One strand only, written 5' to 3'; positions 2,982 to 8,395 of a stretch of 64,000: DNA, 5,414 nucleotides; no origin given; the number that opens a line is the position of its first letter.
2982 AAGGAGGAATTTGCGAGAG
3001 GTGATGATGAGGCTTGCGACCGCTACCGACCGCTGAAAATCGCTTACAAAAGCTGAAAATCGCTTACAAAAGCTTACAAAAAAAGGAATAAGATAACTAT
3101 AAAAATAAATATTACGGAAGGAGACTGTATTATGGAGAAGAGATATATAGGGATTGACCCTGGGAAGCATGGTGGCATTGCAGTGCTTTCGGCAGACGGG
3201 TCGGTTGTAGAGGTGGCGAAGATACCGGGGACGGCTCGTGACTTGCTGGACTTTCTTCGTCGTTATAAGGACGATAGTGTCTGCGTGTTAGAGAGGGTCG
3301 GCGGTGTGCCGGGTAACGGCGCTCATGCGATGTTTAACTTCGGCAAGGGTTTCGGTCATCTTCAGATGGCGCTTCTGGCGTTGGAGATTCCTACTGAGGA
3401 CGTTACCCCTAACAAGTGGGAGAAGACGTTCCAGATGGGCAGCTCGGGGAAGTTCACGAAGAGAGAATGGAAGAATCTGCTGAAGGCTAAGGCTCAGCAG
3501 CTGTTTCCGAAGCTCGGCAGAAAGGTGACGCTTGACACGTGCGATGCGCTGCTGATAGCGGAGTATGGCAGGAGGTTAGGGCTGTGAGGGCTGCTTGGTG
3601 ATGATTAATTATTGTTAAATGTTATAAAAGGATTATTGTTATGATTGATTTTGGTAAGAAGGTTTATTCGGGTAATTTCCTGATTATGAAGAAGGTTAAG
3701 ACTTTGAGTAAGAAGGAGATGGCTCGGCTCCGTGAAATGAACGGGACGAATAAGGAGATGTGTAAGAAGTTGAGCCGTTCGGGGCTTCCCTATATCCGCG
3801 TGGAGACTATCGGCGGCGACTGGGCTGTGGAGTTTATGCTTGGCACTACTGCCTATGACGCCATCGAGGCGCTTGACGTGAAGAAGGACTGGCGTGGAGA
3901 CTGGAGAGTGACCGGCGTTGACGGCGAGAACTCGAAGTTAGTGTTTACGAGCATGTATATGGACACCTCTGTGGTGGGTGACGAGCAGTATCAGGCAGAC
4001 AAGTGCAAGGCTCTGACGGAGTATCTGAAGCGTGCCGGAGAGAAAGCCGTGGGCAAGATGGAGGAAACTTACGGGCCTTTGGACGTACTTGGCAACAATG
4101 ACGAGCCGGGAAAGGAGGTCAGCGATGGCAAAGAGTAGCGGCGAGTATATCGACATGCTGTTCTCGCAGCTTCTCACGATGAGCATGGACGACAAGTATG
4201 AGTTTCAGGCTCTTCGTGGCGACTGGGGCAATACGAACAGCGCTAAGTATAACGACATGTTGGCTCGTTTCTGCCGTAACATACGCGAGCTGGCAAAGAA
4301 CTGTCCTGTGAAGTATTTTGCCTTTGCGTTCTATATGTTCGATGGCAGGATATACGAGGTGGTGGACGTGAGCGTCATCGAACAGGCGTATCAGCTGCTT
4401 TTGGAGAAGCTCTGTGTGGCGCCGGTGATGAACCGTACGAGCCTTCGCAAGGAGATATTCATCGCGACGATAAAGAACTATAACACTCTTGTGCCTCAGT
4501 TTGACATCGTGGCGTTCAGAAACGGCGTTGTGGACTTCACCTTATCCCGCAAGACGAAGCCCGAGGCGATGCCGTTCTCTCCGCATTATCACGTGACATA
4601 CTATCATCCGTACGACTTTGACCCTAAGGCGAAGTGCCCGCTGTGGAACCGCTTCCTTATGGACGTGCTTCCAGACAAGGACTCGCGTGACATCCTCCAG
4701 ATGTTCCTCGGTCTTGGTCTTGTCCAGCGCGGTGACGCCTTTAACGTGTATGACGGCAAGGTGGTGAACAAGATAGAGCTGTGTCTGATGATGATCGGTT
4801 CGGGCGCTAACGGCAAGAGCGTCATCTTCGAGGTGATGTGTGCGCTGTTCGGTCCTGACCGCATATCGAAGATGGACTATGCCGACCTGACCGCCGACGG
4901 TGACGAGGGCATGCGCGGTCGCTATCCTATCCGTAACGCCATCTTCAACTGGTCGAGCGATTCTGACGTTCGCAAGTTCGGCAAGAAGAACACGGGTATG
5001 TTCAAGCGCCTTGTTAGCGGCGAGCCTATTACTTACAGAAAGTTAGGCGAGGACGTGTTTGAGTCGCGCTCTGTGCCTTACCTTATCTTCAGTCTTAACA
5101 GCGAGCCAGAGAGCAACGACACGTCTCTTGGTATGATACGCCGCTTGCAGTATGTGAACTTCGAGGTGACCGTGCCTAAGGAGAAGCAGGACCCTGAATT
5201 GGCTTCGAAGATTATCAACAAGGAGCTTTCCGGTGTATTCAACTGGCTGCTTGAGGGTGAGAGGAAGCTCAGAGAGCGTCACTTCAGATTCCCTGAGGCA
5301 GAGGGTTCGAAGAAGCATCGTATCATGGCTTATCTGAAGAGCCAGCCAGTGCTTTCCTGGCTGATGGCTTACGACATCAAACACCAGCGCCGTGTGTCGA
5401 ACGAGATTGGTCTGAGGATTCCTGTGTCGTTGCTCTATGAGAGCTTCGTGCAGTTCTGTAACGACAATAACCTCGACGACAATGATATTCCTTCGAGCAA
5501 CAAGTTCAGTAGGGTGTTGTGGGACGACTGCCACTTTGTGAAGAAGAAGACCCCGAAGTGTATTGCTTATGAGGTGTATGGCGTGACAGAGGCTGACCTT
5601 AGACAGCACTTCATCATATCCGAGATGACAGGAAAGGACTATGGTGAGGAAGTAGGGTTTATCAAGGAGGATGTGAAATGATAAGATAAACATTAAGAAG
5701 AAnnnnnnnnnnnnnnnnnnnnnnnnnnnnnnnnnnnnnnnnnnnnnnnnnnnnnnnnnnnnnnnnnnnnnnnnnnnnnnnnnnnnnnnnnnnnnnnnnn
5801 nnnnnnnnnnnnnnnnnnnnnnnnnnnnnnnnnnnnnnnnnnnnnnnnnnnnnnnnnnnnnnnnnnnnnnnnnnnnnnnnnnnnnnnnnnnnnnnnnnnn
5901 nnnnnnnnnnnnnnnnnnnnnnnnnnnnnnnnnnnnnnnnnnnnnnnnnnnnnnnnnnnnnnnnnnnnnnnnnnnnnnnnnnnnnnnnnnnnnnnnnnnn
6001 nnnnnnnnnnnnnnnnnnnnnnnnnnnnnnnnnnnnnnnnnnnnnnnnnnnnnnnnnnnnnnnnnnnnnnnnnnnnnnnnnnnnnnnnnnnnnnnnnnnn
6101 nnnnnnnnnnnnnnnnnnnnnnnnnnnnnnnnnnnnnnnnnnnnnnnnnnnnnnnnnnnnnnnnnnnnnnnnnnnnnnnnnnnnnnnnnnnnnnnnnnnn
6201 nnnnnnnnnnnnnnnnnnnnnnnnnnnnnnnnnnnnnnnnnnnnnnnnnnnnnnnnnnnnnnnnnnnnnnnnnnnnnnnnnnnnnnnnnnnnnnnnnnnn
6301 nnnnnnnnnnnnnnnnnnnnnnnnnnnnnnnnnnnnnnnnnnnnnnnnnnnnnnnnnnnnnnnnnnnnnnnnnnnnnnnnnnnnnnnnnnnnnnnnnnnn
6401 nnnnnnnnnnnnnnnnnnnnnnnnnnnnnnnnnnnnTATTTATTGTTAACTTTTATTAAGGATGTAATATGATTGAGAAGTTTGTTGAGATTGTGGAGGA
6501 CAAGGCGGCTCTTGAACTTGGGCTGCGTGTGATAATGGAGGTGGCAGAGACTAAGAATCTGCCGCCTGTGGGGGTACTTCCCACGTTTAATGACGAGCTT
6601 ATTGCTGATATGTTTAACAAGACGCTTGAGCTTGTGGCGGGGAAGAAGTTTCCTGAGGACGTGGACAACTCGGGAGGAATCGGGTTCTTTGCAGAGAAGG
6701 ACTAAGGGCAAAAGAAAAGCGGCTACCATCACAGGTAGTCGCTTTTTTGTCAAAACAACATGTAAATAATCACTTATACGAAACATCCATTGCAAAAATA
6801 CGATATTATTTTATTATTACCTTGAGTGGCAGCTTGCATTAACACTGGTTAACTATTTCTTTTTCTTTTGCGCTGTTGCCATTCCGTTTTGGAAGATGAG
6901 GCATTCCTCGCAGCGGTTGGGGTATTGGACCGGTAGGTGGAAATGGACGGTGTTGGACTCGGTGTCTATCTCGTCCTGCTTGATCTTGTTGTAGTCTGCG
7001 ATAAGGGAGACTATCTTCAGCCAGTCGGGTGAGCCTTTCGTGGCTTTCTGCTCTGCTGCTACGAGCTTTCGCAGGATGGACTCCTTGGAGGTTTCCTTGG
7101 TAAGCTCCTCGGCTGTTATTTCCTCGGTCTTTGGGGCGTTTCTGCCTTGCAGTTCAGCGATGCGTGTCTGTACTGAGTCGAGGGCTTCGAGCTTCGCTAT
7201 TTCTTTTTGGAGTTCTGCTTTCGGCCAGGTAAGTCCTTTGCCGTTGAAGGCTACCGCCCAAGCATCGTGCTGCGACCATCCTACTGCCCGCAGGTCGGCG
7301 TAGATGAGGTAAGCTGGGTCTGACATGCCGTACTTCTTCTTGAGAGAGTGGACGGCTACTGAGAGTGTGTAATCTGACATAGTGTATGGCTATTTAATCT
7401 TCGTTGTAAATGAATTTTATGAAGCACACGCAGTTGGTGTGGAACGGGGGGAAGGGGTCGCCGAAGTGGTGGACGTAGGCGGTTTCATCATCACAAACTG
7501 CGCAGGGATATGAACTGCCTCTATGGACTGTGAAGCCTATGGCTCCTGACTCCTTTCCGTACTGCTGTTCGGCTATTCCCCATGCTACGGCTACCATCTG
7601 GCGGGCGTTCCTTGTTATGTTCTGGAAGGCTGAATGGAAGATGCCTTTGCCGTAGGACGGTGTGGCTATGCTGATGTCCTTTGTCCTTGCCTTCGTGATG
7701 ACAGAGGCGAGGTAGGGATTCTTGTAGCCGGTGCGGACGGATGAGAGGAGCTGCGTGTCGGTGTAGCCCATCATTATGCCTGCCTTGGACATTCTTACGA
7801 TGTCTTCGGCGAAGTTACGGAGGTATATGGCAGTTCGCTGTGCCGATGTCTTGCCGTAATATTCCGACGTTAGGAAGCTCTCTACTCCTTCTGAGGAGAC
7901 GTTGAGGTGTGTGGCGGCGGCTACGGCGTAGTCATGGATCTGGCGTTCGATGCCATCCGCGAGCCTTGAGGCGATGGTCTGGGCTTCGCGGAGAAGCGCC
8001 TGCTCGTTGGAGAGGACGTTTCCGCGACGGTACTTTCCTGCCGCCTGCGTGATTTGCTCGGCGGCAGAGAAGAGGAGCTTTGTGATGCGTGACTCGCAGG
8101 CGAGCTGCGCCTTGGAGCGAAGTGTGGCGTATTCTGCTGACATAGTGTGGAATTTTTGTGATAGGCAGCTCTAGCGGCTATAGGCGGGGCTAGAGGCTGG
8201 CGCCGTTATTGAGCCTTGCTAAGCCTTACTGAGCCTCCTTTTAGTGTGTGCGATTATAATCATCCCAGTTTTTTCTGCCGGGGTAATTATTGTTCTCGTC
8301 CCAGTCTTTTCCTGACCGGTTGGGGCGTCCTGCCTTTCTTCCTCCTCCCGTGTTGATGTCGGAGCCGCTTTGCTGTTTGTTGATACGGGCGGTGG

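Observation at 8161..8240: Dispersed, structured, CTAG-rich intergenic repeat family (copy A, the reference copy)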

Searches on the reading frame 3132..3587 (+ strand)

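Call 31: search_protein_families(library=pfam, proteins=[window:3132-3587:+], max_evalue=0.01)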
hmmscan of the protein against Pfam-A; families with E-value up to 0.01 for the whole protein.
window:3132-3587:+ (151 aa): 1 family
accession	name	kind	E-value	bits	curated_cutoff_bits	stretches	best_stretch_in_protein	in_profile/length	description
PF04312.18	DUF460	-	0.0025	18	28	1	6-29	34-57/135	Protein of unknown function (DUF460)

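Call 67: search_protein_families(library=phrogs, proteins=[window:3132-3587:+], max_evalue=0.001)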
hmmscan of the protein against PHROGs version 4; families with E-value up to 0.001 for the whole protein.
window:3132-3587:+ (151 aa): 2 families
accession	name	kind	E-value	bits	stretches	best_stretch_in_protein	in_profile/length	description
phrog_1770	-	DNA, RNA and nucleotide metabolism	2.2e-24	87.2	1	1-148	2-149/158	Holliday junction resolvase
phrog_159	-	DNA, RNA and nucleotide metabolism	5e-07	30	1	4-100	89-203/330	RuvC-like Holliday junction resolvase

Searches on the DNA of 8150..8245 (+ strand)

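Call 70: search_dna_similar(query=window:8150-8245:+, collection=phages, mode=distant, max_evalue=1, max_rows=15)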
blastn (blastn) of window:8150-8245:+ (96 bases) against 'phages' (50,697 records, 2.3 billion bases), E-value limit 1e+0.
No match.

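Call 71: search_dna_similar(query=window:8150-8245:+, collection=plasmids, mode=distant, max_evalue=1, max_rows=10)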
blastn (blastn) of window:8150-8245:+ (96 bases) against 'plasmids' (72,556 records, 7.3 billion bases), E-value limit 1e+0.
No match.
